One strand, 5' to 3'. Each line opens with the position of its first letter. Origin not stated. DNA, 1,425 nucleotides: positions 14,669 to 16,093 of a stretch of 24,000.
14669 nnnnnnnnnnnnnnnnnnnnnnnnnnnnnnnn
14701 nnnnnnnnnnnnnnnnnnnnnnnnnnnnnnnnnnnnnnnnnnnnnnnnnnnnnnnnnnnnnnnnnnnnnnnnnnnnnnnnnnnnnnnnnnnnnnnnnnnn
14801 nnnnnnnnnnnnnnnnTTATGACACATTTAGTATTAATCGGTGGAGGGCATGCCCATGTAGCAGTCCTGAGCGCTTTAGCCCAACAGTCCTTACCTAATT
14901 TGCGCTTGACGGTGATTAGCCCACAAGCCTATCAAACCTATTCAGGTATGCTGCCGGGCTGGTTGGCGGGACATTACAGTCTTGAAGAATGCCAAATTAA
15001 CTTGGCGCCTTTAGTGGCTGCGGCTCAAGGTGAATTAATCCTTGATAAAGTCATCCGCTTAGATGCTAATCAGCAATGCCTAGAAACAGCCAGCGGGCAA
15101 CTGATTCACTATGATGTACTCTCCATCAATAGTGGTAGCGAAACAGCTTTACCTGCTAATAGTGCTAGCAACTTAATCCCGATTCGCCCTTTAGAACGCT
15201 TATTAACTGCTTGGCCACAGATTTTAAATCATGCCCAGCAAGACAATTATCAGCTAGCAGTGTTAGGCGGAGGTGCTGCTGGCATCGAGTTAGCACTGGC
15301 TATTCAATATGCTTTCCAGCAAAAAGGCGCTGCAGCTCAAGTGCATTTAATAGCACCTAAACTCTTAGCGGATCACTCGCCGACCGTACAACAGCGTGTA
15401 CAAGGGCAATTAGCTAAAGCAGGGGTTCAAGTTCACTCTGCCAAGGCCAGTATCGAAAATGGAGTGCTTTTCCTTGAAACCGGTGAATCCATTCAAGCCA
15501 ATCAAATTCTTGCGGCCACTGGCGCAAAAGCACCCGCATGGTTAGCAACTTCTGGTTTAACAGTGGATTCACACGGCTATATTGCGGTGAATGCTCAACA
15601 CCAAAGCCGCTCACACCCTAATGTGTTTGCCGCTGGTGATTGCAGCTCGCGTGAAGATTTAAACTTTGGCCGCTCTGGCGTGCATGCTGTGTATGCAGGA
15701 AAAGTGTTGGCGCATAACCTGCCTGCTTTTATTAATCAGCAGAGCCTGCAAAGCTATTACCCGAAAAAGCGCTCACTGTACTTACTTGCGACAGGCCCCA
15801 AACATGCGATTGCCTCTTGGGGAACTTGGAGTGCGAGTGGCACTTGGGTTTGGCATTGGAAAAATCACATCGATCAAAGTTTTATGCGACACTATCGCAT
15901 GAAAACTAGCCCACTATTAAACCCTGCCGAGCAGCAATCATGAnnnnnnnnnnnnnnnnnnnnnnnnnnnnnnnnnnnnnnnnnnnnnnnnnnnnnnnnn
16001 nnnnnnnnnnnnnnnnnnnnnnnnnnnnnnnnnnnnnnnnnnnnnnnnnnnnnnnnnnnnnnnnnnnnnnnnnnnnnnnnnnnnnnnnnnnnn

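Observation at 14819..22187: Six tightly packed co-directional genes join two flavoprotein reductases to a YnjBCD-type ABC importer and a YnjF-type phosphatidyltransferase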

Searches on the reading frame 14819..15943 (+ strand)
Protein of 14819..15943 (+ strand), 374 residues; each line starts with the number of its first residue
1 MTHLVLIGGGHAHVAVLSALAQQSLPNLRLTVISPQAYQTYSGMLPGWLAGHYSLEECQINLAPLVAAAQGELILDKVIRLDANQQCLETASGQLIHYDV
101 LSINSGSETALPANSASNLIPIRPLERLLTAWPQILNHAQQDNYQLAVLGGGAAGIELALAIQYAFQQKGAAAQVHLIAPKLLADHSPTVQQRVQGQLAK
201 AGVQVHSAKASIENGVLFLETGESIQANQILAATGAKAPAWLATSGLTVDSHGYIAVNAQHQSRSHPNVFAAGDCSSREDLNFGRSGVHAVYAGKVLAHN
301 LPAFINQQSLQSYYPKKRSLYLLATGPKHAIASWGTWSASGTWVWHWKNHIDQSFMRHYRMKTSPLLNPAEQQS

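Call 3: search_protein_families(library=pfam, proteins=[window:14819-15943:+])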
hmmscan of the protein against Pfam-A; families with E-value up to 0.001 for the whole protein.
window:14819-15943:+ (374 aa): 3 families
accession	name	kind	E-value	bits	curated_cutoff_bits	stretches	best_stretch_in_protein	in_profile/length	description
PF07992.20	Pyr_redox_2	-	1.6e-27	97.1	26.1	1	3-276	2-277/291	Pyridine nucleotide-disulphide oxidoreductase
PF13738.12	Pyr_redox_3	-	0.0007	19.4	30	0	143-273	164-305/305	Pyridine nucleotide-disulphide oxidoreductase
PF00070.33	Pyr_redox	-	0.00072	20.5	22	0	146-207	2-59/82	Pyridine nucleotide-disulphide oxidoreductase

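Call 4: search_protein_families(library=ncbifam, proteins=[window:14819-15943:+])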
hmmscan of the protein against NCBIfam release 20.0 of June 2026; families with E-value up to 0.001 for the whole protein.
window:14819-15943:+ (374 aa): 39 families (the best 25 are shown)
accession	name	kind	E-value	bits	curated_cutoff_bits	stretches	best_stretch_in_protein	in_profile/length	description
TIGR03169.1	Nterm_to_SelD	hypoth_equivalog_domain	1.9e-109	366.4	310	1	4-359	2-365/365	pyridine nucleotide-disulfide oxidoreductase family protein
TIGR04369.1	fusion_not_SelD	hypoth_equivalog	6.6e-68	229.5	700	1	6-363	1-342/701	oxidoreductase/SelD-related fusion protein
TIGR02374.1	nitri_red_nirB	equivalog_domain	1e-18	67.2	578.35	1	4-299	1-300/794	nitrite reductase large subunit NirB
NF042949.2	3PPDioc_HcaD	equivalog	1.5e-15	56.9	450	1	2-279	2-279/386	3-phenylpropionate/cinnamic acid dioxygenase ferredoxin--NAD(+) reductase subunit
TIGR02053.1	MerA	equivalog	3.8e-15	55.8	454.45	1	138-301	162-328/465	mercury(II) reductase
NF011565.0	PRK14989.1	subfamily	8.8e-14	50.5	883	1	4-285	6-292/847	nitrite reductase large subunit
NF045765.1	PhenlGlyoxDHPadH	equivalog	1.1e-13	50.9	475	1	2-291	3-292/416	NADH-dependent phenylglyoxylate dehydrogenase subunit epsilon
TIGR01350.1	lipoamide_DH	equivalog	2.3e-13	49.7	408.8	1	96-283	130-316/461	dihydrolipoyl dehydrogenase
NF003437.0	PRK04965.1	equivalog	5.8e-13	48.6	392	1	77-277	80-276/378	NADH:flavorubredoxin reductase NorW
TIGR03385.1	CoA_CoA_reduc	equivalog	1.6e-11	43.7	578.8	1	96-278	100-285/439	CoA-disulfide reductase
NF007123.0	PRK09564.1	equivalog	1.1e-10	40.9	458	1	5-278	4-286/444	CoA-disulfide reductase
NF010311.1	PRK13748.1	subfamily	1.4e-10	40.7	600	1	144-278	270-406/560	mercury(II) reductase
NF049943.1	SQR_III_seleno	exception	2.1e-10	40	525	2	157-314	165-325/406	type III sulfide quinone reductase, selenoprotein subtype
NF007286.0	PRK09754.1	equivalog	8.8e-10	37.9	447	1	77-278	80-280/400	phenylpropionate dioxygenase ferredoxin reductase subunit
NF046103.1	NOXase_Strep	equivalog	1.5e-09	37.4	600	1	95-300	99-310/442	H2O-forming NADH oxidase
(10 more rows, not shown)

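Call 33: search_solved_structures(query=window:14819-15940:+, max_evalue=0.00001)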
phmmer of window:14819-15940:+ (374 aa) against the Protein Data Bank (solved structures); distinct sequences matched with E-value up to 0.00001: 48.
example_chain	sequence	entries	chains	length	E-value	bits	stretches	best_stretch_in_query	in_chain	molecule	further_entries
9ift_A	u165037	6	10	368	5.5e-15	58.6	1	2-327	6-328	FSP1 (tetrapod ancestor)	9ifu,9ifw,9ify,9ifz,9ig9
9qrt_A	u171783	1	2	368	1.1e-14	57.6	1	2-321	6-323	FSP1 (tetrapod ancestor; L323A mutant) bound to FAD and NAD+ and compound 2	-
7xpi_A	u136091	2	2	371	3.2e-14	56.1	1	73-330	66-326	Apoptosis inducing factor mitochondria associated 2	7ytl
9pxk_C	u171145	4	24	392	2.1e-13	53.4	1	2-336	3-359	NADH dehydrogenase-like protein YjlD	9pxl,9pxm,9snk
8yo8_A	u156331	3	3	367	2.1e-12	50.1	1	3-329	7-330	Ferroptosis suppressor protein 1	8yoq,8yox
8jsc_C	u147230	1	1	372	2.2e-12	50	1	3-329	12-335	Ferroptosis suppressor protein 1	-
8wik_A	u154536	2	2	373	2.2e-12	50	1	3-329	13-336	Ferroptosis suppressor protein 1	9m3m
2eq7_A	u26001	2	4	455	1.1e-10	44.4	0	144-276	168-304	2-oxoglutarate dehydrogenase E3 component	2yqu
5fs6_A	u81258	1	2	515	9.1e-10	41.4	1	75-303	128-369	APOPTOSIS-INDUCING FACTOR 1, MITOCHONDRIAL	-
3hyv_A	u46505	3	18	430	1.8e-09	40.5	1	2-134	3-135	Sulfide-quinone reductase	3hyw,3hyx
5fs7_A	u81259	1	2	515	1.9e-09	40.4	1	76-303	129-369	APOPTOSIS-INDUCING FACTOR 1, MITOCHONDRIAL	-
1m6i_A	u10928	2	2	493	2.1e-09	40.3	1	76-303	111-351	Programmed cell death protein 8 | APOPTOSIS-INDUCING FACTOR 1, MITOCHONDRIAL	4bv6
9szq_A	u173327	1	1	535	2.2e-09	40.2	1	76-303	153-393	Apoptosis-inducing factor 1, mitochondrial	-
4fdc_B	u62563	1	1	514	2.2e-09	40.2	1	76-303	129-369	Apoptosis-inducing factor 1, mitochondrial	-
5fs9_A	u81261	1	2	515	2.2e-09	40.1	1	76-303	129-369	APOPTOSIS-INDUCING FACTOR 1, MITOCHONDRIAL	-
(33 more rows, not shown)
